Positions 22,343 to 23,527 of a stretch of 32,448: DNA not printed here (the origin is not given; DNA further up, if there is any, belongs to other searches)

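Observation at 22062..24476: AT-rich four-gene accessory islet: unknown 114-aa protein, 294-aa GNAT-like protein, and wHTH-MNT/HEPN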

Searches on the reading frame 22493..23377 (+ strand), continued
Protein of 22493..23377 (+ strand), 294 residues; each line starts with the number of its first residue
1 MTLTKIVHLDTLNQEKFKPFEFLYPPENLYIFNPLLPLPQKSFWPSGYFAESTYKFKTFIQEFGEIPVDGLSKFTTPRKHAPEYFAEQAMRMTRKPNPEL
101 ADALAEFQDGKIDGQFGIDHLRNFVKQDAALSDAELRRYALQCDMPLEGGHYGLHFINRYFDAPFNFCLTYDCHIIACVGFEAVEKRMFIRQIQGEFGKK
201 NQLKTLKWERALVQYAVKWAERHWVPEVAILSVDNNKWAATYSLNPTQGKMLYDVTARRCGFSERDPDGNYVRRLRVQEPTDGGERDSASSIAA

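Call 29: search_solved_structures(query=A2, max_evalue=10, show_alignments=3)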
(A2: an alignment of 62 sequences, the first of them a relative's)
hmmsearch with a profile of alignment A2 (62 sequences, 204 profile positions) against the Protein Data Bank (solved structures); distinct sequences matched with E-value up to 10: 3.
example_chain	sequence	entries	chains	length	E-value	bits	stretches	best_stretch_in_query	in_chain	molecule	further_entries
7zal_AAA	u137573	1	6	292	0.4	13.7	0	116-144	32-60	Crov539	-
7udb_A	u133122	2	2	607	0.7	12.9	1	13-68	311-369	Syntaxin-binding protein 1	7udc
3pdt_A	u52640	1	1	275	1.1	12.2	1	76-111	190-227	Myosin heavy chain kinase A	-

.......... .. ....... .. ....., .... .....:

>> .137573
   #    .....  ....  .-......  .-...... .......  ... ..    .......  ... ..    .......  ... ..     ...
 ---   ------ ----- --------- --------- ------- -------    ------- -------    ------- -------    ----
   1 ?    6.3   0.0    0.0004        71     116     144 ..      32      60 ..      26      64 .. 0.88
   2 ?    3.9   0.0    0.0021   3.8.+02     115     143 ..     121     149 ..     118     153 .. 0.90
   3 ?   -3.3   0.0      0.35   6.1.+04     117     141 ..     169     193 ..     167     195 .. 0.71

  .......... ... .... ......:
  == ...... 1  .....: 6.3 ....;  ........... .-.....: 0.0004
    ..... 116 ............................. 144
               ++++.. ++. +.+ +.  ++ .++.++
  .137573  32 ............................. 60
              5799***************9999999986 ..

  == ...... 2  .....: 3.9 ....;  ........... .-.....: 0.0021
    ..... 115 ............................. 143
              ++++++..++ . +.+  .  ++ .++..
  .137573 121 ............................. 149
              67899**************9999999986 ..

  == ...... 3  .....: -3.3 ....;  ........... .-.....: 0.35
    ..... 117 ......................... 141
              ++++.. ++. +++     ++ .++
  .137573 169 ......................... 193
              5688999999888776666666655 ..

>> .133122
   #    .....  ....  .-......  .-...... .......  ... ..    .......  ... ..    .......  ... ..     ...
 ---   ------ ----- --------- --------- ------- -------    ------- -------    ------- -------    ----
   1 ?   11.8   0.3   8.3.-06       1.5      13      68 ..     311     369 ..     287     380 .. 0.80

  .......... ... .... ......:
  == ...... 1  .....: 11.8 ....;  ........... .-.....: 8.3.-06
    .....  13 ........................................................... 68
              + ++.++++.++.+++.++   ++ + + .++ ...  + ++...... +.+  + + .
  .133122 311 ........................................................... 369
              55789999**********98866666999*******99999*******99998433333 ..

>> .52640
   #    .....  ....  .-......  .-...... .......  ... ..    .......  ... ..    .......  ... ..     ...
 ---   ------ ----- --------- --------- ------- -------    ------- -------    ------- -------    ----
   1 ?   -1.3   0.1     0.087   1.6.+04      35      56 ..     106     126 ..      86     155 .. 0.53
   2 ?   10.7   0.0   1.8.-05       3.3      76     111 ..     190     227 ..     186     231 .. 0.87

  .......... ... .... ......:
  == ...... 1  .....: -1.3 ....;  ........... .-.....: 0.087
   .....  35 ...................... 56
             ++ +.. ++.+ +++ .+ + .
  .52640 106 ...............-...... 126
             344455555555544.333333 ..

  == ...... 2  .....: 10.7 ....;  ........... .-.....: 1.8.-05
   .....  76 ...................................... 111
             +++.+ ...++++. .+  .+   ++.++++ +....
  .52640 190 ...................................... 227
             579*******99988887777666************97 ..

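Call 30: find_homologous_proteins(query=A2, max_evalue=0.00001)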
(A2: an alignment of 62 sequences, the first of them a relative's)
Query A2 (62 sequences) (294 aa, profile of the alignment): 37 proteins with E <= 0.00001 among 5916 candidates.
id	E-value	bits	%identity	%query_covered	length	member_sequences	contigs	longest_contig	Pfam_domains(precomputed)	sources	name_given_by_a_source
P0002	1.5e-62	229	69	82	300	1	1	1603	-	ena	-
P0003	6.0e-62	227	71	80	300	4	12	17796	-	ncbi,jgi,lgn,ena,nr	ncbi:MAG TPA: hypothetical protein VJC21_04915 [Candidatus Nanoarchaeia archaeon]|nr:hypothetical pr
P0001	6.7e-60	220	100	100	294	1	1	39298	-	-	-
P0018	1.6e-59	219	50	59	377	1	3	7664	-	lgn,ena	-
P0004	1.2e-58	216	57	72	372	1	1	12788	-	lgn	-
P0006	4.4e-56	208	51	69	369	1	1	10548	-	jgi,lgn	jgi:hypothetical protein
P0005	6.2e-55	204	58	63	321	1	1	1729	-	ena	-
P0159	2.6e-54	202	45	54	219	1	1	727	-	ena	-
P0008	2.8e-52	195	40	66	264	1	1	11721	-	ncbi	-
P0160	4.1e-52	195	44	57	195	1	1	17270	-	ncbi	-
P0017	4.6e-52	195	38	69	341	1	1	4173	-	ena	-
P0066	9.5e-52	194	38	49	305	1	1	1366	-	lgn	-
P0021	1.8e-51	193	38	66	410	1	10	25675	-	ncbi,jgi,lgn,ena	-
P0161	4.2e-51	192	37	76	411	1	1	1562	-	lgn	-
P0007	3.1e-50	189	54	67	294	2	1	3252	-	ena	-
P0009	1.0e-48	184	47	58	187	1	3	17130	-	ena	-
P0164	5.5e-48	181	41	66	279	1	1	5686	-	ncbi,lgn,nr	ncbi:hypothetical protein HYX04_05690 [Candidatus Woesearchaeota archaeon]|nr:hypothetical protein [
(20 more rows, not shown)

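Call 31: find_encoding_contigs(protein=P0160, flank=5000, max_places=2)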
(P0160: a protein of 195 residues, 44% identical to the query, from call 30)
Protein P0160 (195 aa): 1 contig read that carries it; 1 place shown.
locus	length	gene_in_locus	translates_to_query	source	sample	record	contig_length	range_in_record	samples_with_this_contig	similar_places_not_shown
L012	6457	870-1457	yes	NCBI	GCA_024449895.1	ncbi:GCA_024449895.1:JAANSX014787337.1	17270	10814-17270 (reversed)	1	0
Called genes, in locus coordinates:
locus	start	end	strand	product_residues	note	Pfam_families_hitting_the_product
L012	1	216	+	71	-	?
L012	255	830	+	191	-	-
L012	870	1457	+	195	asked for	-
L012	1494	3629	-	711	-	-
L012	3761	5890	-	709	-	-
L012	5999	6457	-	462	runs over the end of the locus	PF03606:DcuC, PF03806:ABG_transport (weak), PF02667:SCFA_trans (weak)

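Call 32: find_encoding_contigs(protein=P0021, flank=5000, max_places=3)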
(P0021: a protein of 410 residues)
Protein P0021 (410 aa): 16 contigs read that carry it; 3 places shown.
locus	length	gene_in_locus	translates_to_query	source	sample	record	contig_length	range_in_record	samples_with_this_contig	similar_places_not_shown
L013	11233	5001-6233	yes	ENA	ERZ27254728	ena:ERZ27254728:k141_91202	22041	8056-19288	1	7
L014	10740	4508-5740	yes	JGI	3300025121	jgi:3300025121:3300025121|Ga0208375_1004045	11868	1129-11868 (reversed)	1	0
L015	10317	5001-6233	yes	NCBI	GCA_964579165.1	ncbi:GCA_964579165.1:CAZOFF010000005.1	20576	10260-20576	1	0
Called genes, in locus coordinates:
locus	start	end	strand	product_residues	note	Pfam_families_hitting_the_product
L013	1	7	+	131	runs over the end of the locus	PF01090:Ribosomal_S19e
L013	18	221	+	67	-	-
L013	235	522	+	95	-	-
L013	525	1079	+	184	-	PF01198:Ribosomal_L31e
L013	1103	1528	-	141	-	-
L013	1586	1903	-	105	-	PF08761:dUTPase_2 (weak), PF01503:PRA-PH (weak), PF03819:MazG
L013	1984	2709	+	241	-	PF08713:DNA_alkylation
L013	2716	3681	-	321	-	PF01699:Na_Ca_ex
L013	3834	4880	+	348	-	PF04055:Radical_SAM, PF13353:Fer4_12 (weak)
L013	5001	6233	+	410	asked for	-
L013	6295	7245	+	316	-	PF01509:TruB_N, PF21238:Pus10_C (weak), PF16198:TruB_C_2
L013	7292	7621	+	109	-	-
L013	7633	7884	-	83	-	-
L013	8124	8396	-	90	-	-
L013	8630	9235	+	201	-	PF04013:Methyltrn_RNA_2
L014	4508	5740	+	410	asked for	-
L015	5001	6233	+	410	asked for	-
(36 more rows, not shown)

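Call 33: find_encoding_contigs(protein=P0164, flank=5000, max_places=2)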
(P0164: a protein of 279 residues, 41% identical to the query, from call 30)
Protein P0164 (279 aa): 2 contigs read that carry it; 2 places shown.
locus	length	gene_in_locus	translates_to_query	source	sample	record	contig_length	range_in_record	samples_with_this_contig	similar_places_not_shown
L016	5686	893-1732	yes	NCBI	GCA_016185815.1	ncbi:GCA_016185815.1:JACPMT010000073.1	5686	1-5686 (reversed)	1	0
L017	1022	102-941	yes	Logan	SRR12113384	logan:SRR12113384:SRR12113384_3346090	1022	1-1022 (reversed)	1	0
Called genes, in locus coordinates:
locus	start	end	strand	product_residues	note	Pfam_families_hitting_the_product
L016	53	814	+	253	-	PF21948:LplA-B_cat, PF03099:BPL_LplA_LipB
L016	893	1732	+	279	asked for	-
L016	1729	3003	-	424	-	PF00364:Biotin_lipoyl, PF25917:BSH_RND (weak), PF25997:BSH_YhbJ, PF02817:E3_binding, PF00198:2-oxoacid_dh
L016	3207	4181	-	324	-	PF02779:Transket_pyr, PF02780:Transketolase_C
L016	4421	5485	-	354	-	PF00676:E1_dh, PF02775:TPP_enzyme_C (weak), PF00456:Transketolase_N (weak)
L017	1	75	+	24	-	?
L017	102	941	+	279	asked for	-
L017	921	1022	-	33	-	?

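Call 51: search_protein_families(library=pfam, proteins=[L001:6905-7702:+, L001:5642-5944:+], max_evalue=0.1)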
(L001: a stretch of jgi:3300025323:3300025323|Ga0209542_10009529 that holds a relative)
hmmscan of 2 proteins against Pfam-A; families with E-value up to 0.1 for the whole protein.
L001:6905-7702:+ (265 aa): 0 families

L001:5642-5944:+ (100 aa): 0 families

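Call 52: search_protein_families(library=phrogs, proteins=[window:22493-23377:+, L001:6905-7702:+], max_evalue=0.1)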
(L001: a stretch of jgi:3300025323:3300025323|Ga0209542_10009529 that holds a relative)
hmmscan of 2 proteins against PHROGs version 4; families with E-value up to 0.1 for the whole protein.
window:22493-23377:+ (294 aa): 0 families

L001:6905-7702:+ (265 aa): 0 families

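Call 78: search_protein_families(library=padloc, proteins=[L001:6905-7702:+], max_evalue=0.1)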
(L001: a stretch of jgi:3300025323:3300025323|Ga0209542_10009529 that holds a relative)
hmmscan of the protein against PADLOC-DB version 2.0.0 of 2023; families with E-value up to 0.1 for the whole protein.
L001:6905-7702:+ (265 aa): 0 families
